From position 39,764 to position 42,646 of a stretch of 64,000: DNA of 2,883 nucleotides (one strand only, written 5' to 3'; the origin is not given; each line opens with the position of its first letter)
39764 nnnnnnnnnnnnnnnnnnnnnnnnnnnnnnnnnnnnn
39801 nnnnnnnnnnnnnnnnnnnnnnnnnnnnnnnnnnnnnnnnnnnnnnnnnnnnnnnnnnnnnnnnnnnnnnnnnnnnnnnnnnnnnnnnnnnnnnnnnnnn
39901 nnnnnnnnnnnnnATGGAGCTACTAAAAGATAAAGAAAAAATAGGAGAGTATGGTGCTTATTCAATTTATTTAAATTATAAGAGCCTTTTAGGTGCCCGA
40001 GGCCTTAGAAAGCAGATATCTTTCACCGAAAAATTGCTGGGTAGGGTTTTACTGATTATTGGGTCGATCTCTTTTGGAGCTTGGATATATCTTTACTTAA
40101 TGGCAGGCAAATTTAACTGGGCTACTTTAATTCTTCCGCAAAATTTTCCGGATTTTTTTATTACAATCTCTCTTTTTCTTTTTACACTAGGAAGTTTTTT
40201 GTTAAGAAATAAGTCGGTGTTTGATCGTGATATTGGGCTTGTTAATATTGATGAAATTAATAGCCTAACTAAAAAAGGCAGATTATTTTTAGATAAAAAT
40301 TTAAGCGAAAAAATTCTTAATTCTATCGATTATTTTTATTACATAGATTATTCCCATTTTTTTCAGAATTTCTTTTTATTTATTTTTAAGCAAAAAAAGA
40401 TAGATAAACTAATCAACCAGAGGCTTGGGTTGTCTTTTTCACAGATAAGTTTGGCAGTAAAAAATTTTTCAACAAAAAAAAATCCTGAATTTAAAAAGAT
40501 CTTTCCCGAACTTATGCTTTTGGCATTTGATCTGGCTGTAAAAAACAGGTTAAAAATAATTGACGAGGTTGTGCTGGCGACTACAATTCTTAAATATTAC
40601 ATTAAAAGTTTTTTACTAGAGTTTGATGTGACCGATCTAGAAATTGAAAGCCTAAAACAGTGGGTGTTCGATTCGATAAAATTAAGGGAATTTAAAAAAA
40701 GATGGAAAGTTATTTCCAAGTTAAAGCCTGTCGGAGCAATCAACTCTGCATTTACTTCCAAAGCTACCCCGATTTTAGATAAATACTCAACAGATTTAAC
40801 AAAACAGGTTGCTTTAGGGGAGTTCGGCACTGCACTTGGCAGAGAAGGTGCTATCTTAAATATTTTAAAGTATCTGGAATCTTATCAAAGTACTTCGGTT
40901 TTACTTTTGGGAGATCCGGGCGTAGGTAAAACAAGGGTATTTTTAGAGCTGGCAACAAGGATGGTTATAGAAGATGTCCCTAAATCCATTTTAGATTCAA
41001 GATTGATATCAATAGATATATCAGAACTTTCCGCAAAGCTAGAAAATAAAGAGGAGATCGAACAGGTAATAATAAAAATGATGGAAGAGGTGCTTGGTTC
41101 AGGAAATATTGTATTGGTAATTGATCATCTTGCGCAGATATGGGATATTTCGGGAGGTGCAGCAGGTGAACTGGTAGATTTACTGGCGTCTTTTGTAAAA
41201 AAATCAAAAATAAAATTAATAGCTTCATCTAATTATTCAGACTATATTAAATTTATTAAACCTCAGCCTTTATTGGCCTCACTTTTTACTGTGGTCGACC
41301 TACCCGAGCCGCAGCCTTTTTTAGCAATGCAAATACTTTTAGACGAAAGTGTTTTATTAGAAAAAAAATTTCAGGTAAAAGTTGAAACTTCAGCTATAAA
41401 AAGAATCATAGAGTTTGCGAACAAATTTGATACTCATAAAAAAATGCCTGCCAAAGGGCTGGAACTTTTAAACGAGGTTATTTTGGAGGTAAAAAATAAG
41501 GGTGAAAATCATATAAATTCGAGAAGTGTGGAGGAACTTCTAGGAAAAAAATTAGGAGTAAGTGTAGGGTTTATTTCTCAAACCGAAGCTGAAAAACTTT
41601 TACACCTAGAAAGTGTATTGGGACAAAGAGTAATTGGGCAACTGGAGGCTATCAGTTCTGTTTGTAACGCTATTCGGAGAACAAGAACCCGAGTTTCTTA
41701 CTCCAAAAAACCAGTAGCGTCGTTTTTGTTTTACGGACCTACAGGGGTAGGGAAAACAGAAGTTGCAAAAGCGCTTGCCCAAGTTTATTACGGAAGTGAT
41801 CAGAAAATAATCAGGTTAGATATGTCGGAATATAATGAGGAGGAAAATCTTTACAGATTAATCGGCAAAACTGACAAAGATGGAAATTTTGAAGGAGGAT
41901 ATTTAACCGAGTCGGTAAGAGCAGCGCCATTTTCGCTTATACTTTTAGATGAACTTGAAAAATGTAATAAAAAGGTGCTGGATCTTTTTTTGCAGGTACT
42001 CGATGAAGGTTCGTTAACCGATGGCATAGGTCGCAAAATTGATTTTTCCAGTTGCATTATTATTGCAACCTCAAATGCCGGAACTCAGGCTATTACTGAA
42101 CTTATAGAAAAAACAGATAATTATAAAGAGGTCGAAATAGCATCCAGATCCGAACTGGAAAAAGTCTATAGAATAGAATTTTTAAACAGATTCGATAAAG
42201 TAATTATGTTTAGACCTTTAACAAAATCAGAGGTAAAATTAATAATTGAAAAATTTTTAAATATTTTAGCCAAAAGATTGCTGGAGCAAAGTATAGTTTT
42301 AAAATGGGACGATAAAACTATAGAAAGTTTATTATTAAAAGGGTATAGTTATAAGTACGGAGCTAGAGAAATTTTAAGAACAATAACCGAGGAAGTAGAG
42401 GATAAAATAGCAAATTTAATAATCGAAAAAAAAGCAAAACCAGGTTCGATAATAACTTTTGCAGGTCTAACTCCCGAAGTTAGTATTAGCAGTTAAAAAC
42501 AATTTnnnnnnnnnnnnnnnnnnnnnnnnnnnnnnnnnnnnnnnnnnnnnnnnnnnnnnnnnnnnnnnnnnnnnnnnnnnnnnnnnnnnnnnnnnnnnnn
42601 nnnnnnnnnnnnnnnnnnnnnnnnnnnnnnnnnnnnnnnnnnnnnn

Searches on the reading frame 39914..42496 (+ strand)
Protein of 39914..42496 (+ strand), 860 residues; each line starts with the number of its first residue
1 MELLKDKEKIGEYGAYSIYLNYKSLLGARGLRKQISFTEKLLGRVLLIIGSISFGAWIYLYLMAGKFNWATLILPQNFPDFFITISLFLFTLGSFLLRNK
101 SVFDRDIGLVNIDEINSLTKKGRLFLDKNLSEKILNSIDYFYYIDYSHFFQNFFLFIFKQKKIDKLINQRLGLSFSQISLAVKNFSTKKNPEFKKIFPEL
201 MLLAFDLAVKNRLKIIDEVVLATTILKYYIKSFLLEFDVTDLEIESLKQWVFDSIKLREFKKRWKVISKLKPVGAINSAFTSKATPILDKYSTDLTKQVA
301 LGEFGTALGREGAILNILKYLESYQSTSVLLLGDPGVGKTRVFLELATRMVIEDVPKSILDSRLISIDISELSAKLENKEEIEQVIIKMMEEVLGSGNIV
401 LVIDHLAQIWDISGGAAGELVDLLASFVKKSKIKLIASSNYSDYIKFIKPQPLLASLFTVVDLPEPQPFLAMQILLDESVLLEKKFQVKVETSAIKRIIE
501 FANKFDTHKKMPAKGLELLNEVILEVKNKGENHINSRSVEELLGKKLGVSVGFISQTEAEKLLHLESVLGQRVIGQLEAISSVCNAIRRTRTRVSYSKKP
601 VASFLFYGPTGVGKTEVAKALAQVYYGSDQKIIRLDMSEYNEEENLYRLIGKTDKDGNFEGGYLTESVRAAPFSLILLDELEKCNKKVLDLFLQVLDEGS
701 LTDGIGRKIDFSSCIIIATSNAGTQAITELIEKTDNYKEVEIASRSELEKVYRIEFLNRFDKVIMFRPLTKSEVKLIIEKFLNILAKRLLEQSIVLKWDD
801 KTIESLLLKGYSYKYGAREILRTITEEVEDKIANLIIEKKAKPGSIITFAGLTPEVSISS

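Call 45: search_protein_families(library=pfam, proteins=[window:39914-42496:+], max_evalue=0.001)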
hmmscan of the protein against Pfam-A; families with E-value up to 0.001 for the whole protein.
window:39914-42496:+ (860 aa): 20 families
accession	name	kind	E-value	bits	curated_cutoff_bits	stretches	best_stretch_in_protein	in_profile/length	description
PF07724.20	AAA_2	-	8.2e-47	159.8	27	1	599-762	1-165/166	AAA domain (Cdc48 subfamily)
PF00004.35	AAA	-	1.2e-17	65.1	21.2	2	605-731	2-119/131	ATPase family associated with various cellular activities (AAA)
PF10431.15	ClpB_D2-small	-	2.1e-17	63.3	21.9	1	769-848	1-80/81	C-terminal, D2-small domain, of ClpB protein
PF07728.20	AAA_5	-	8.5e-15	55.4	22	1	604-722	2-123/139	AAA domain (dynein-related subfamily)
PF00158.32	Sigma54_activat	-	2.1e-10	41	20.2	1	586-734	7-156/168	Sigma-54 interaction domain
PF13401.12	AAA_22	-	2.5e-08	34.7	27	0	605-696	9-108/130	AAA domain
PF13191.12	AAA_16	-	8.2e-08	33.4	32.6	1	309-351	4-49/167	AAA ATPase domain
PF13238.12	AAA_18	-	1.8e-06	28.9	29.4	0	329-407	1-82/128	AAA domain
PF20720.3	nSTAND3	-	3e-06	27.5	27.2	0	326-384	17-67/155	Novel STAND NTPase 3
PF01695.23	IstB_IS21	-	4.3e-06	26.8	24.1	0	604-697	95-180/238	IstB-like ATP binding protein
PF05673.19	DUF815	-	5.5e-06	26.2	23.8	0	577-652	30-104/249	Protein of unknown function (DUF815)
PF12775.13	AAA_7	-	3.8e-05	23.7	25.8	0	603-650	35-82/181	P-loop containing dynein motor region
PF13173.12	AAA_14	-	4.7e-05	23.8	27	0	605-686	6-76/129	AAA domain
PF06414.18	Zeta_toxin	-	0.00023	21.1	22.3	0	594-642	10-56/199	Zeta toxin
PF17871.7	AAA_lid_9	-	0.00034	20.9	22.8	1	471-533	5-67/104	AAA lid domain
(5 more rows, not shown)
